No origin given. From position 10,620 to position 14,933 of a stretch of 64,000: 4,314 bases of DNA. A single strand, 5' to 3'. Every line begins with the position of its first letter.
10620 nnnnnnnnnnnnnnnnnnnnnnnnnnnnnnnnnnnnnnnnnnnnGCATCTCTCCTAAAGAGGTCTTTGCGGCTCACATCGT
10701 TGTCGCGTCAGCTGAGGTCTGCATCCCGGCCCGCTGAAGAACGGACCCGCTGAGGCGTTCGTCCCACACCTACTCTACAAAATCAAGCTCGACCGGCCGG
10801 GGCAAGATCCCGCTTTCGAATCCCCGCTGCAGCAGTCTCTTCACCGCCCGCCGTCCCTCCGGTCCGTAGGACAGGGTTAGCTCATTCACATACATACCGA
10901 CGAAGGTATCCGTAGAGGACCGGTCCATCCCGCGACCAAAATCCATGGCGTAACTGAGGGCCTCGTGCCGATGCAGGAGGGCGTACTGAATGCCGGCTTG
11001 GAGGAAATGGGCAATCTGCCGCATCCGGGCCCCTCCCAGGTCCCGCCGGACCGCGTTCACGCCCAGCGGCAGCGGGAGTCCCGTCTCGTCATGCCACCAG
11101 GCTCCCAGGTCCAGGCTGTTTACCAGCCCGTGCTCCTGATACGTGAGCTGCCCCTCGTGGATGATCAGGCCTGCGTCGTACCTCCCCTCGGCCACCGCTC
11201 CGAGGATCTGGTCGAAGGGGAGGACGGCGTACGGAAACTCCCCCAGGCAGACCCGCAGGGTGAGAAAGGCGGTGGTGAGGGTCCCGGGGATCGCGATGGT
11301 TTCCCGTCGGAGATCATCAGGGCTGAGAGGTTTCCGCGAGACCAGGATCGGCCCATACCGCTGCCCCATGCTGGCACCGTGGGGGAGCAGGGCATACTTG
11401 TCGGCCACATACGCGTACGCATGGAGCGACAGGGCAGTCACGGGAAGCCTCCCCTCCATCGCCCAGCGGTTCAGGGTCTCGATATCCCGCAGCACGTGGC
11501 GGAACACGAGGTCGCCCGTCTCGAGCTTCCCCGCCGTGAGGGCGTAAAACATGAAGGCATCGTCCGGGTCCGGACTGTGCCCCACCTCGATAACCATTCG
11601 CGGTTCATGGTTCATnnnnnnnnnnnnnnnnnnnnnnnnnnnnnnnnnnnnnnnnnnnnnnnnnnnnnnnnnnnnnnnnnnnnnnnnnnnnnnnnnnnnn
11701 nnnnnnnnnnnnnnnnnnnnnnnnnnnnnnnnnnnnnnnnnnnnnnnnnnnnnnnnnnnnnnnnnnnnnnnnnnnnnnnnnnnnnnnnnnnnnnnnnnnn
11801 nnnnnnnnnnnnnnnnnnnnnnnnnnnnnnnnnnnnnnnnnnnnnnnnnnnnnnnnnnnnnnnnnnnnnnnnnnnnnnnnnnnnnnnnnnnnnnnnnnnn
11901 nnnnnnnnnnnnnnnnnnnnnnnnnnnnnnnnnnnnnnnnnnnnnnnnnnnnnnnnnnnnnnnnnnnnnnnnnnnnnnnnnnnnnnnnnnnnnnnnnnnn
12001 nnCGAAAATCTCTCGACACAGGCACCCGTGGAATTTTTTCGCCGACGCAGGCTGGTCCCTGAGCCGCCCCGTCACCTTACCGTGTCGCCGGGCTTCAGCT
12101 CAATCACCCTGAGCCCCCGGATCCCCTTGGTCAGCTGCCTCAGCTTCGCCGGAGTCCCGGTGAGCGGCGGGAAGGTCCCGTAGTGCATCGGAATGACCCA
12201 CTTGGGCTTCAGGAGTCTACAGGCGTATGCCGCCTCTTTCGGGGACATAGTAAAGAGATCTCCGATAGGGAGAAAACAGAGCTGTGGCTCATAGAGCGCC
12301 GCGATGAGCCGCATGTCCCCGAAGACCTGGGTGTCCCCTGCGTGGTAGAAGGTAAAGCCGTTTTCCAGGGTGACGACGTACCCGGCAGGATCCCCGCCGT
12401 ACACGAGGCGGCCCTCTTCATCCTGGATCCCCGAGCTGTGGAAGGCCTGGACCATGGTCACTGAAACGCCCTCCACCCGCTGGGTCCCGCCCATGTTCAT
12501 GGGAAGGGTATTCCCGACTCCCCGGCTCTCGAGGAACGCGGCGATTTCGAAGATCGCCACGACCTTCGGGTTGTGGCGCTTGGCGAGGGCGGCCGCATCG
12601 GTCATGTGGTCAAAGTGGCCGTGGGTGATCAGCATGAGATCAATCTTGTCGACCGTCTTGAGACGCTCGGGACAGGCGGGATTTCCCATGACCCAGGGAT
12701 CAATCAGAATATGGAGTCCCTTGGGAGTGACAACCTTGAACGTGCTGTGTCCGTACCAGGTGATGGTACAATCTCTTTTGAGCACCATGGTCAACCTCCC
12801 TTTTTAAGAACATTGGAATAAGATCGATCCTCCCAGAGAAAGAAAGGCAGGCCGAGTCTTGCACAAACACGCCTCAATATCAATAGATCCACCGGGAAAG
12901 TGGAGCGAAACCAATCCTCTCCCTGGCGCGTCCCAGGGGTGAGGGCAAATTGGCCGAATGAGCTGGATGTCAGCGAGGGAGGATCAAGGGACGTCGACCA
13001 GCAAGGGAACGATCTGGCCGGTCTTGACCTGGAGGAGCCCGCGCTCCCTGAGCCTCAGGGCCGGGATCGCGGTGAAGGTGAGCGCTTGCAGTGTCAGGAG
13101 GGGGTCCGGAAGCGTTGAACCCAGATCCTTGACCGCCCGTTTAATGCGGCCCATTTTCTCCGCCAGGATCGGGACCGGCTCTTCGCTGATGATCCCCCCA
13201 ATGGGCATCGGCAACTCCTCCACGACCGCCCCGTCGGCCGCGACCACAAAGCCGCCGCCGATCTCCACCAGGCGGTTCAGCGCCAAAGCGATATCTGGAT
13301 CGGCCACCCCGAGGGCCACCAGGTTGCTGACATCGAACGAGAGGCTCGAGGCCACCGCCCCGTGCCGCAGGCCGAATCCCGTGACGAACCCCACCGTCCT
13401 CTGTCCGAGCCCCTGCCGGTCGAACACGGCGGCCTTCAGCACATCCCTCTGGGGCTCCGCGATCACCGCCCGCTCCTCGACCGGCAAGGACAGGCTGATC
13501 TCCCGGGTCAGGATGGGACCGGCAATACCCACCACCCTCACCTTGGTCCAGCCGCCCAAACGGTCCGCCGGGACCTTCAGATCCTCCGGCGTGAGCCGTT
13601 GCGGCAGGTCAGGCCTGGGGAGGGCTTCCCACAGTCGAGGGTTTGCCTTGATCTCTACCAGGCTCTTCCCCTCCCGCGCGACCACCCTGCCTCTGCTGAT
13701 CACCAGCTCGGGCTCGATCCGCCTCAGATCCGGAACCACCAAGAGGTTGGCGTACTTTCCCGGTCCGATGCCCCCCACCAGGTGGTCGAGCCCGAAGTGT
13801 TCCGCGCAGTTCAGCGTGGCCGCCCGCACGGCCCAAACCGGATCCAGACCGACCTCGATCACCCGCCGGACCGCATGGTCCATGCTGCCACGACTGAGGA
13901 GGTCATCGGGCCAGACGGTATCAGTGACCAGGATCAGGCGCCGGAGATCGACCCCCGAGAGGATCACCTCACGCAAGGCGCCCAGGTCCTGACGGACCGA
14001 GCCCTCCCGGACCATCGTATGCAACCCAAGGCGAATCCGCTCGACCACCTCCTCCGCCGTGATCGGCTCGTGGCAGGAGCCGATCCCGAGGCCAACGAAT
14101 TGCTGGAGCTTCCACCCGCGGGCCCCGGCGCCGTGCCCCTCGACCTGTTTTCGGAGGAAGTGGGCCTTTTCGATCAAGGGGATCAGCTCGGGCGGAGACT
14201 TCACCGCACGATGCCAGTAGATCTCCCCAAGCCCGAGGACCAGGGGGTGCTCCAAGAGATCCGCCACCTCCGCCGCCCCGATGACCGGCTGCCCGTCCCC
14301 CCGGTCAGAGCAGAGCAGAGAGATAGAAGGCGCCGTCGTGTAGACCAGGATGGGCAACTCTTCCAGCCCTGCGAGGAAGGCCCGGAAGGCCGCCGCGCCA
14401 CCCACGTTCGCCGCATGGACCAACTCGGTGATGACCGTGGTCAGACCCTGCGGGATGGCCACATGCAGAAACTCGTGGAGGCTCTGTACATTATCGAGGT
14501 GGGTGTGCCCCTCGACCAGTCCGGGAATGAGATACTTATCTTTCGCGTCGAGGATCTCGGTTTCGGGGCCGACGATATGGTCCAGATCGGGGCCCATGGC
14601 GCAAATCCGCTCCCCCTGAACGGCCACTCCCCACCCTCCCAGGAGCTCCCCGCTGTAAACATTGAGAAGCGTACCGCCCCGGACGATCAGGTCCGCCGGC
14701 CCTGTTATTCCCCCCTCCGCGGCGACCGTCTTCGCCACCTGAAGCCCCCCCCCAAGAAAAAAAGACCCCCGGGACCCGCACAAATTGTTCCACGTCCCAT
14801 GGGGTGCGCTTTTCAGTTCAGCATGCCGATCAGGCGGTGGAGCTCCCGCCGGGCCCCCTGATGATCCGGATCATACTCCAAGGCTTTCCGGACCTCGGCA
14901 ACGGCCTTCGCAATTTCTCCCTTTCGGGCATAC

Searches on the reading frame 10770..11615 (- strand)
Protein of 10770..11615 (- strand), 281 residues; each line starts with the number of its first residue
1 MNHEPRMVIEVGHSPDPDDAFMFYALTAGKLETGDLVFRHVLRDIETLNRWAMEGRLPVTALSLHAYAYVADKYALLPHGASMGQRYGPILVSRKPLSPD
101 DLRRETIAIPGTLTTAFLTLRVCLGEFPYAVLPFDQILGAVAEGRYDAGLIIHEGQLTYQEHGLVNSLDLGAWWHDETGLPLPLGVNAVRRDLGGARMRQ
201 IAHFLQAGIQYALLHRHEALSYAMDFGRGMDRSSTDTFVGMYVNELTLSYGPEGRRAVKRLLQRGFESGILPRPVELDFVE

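Call 58: search_protein_families(library=pfam, proteins=[window:10770-11615:-], max_evalue=0.00001)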
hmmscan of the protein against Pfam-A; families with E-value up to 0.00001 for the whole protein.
window:10770-11615:- (281 aa): 1 family
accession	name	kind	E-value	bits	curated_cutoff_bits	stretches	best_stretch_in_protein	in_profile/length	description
PF02621.19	VitK2_biosynth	-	4.4e-75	252.8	26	1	9-266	1-251/252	Menaquinone biosynthesis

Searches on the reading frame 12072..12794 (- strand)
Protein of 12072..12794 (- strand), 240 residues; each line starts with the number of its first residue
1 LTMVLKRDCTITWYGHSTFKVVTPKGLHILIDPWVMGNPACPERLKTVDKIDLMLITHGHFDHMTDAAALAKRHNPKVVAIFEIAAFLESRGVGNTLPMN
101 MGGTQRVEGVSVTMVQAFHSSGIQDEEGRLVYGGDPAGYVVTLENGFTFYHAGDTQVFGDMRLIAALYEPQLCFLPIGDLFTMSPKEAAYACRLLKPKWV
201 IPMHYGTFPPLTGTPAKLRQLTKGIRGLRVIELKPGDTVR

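Call 58: search_protein_families(library=pfam, proteins=[window:12072-12794:-], max_evalue=0.00001)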
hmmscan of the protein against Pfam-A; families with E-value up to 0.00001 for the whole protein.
window:12072-12794:- (240 aa): 3 families
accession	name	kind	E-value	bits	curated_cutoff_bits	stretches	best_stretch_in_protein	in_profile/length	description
PF12706.13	Lactamase_B_2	-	1.3e-26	93.9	27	1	29-205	3-200/200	Beta-lactamase superfamily domain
PF13483.12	Lactamase_B_3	-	8.3e-25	88.1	24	1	10-204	1-160/160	Beta-lactamase superfamily domain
PF00753.33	Lactamase_B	-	2.3e-09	37.9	22.7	1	21-112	10-108/196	Metallo-beta-lactamase superfamily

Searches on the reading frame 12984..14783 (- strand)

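Call 58: search_protein_families(library=pfam, proteins=[window:12984-14783:-], max_evalue=0.00001)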
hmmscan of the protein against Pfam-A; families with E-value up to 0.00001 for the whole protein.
window:12984-14783:- (599 aa): 3 families
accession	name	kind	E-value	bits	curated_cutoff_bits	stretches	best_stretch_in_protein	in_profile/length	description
PF13382.11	Adenine_deam_C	-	3.2e-49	167.1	27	1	424-588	2-167/169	Adenine deaminase C-terminal domain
PF01979.26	Amidohydro_1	-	1.4e-18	67.8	25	1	84-368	1-345/345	Amidohydrolase family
PF07969.17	Amidohydro_3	-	5.4e-10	39.8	29.7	0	76-121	1-48/472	Amidohydrolase family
